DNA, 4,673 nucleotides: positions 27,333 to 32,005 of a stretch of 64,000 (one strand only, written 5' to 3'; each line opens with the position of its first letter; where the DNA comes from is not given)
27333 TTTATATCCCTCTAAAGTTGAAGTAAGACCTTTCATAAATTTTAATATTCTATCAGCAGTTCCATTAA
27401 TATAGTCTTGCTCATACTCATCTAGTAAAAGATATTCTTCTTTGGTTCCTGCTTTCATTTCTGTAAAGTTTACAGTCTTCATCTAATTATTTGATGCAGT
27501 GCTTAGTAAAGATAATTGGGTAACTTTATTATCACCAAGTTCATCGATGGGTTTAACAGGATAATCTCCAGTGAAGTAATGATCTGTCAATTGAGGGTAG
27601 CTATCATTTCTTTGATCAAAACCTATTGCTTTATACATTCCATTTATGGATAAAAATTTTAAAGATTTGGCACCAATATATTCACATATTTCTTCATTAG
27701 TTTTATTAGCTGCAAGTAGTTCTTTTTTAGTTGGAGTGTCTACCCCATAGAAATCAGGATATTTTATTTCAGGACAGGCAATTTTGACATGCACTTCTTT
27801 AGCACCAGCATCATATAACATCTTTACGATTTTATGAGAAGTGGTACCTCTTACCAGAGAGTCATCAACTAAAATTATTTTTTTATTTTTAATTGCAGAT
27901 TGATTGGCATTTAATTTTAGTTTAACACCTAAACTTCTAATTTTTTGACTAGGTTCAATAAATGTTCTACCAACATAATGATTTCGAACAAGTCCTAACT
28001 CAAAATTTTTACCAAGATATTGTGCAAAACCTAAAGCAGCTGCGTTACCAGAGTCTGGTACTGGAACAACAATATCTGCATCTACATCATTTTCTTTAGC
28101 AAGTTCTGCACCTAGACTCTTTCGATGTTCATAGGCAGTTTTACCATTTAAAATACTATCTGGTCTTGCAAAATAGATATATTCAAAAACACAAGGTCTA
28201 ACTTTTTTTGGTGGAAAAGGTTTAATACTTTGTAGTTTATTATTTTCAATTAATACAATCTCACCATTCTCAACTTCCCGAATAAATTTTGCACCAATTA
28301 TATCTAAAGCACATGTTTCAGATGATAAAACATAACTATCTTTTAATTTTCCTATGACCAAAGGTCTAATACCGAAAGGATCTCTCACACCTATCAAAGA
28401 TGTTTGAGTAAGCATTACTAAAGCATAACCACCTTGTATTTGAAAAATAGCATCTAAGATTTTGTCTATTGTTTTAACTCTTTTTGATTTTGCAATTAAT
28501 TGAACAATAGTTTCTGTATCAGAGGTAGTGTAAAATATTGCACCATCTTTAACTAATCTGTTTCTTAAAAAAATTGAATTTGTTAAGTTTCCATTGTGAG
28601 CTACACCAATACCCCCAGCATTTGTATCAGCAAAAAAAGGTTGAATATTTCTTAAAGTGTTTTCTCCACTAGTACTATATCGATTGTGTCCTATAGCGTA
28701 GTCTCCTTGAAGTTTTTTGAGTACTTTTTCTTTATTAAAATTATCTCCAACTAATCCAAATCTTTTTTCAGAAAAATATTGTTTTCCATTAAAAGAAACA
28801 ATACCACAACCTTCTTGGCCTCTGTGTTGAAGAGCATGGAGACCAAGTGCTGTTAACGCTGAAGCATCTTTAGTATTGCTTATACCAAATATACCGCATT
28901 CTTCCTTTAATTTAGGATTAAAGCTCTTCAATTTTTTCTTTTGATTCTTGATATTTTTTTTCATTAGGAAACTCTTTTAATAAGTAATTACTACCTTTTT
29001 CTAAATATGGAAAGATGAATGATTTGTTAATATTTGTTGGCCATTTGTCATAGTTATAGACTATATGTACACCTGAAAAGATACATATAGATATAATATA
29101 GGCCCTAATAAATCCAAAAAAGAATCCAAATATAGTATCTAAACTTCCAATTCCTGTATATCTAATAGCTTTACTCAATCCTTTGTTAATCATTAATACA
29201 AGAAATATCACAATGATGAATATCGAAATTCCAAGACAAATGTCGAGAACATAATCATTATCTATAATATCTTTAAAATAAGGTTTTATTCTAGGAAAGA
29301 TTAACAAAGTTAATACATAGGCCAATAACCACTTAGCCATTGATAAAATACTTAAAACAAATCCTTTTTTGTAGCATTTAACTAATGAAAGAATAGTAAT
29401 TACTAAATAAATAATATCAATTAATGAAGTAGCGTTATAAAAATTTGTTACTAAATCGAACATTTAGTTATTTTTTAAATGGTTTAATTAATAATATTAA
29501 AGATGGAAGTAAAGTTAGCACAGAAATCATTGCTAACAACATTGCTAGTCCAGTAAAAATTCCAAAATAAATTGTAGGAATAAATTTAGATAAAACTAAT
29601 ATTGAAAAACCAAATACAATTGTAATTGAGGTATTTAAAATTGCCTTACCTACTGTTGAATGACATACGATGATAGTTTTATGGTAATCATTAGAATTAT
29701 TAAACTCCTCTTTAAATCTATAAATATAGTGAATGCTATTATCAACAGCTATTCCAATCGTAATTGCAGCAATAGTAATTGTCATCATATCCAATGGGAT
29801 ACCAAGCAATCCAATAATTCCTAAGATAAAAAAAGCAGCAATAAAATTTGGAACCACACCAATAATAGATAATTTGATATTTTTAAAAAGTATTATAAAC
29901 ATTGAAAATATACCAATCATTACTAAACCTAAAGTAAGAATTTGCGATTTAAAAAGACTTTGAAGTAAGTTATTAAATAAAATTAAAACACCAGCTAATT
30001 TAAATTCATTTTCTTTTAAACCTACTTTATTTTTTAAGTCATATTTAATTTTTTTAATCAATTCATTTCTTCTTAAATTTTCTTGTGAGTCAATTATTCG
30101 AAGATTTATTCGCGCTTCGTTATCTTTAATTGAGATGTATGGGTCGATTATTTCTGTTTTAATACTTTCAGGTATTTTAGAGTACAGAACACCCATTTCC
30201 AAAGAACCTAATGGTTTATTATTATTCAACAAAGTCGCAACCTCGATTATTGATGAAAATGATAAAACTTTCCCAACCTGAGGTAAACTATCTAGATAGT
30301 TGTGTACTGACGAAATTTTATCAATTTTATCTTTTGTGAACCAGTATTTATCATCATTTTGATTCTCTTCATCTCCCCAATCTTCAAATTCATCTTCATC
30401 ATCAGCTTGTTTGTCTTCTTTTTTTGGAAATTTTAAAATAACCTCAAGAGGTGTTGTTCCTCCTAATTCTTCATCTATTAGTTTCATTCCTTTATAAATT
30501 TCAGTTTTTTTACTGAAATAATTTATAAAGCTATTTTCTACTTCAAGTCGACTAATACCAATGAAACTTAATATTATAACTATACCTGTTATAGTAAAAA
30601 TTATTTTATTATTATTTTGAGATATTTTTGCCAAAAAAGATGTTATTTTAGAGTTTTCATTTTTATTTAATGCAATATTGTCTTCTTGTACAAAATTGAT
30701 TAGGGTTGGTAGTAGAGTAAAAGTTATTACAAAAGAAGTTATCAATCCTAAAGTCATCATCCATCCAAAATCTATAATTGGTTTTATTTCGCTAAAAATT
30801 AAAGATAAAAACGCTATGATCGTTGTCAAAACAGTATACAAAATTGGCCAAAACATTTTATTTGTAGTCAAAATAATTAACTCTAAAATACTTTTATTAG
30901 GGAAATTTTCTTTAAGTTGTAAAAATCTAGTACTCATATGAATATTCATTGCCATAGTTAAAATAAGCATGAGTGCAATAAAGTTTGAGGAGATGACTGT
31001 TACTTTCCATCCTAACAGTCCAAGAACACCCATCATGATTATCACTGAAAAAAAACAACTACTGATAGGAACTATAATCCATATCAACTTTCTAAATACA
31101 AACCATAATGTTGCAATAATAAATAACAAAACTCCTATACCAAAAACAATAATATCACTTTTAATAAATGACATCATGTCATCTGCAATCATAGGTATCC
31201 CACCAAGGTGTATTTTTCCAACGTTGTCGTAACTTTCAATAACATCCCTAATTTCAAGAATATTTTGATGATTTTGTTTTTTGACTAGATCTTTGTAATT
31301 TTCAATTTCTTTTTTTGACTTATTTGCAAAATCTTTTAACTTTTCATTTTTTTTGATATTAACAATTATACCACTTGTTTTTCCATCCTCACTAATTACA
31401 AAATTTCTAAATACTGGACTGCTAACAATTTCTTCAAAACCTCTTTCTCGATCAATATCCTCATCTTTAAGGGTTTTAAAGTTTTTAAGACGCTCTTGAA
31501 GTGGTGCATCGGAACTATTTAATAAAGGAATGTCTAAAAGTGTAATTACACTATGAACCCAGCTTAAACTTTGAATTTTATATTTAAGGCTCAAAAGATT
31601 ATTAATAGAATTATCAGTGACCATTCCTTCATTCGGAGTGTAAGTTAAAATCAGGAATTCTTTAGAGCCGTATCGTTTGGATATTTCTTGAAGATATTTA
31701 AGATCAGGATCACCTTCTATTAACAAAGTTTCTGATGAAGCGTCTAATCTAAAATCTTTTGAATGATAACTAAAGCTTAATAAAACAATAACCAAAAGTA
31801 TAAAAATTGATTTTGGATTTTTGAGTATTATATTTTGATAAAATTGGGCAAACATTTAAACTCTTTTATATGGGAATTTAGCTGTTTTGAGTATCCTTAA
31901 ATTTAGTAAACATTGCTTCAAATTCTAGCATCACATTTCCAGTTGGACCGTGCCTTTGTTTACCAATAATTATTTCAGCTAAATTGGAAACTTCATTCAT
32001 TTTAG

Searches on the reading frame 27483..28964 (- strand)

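Call 47: search_protein_families(library=pfam, max_evalue=0.00001, proteins=[window:27483-28964:-])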
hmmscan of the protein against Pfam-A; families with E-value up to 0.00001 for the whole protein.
window:27483-28964:- (493 aa): 3 families
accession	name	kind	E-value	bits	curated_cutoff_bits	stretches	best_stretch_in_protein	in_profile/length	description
PF13537.11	GATase_7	-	2.3e-18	66.8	25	1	101-220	7-121/123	Glutamine amidotransferase domain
PF13522.11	GATase_6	-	7.5e-16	58.8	27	1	86-216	9-130/130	Glutamine amidotransferase domain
PF00156.33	Pribosyltran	-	1e-05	25.4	26.3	0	286-393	20-120/158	Phosphoribosyl transferase domain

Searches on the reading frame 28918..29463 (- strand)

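Call 47: search_protein_families(library=pfam, max_evalue=0.00001, proteins=[window:28918-29463:-])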
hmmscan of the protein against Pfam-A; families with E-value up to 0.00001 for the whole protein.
window:28918-29463:- (181 aa): 1 family
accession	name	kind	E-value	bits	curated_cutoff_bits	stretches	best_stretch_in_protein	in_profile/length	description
PF02674.22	Colicin_V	-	9.2e-30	104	29.3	1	15-157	1-142/144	Colicin V production protein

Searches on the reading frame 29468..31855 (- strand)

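Call 47: search_protein_families(library=pfam, max_evalue=0.00001, proteins=[window:29468-31855:-])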
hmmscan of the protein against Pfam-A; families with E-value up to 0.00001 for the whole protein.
window:29468-31855:- (795 aa): 1 family
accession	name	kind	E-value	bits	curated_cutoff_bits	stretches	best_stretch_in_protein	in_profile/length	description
PF03176.21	MMPL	-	3e-30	105.8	20.5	2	582-790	89-302/333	MMPL family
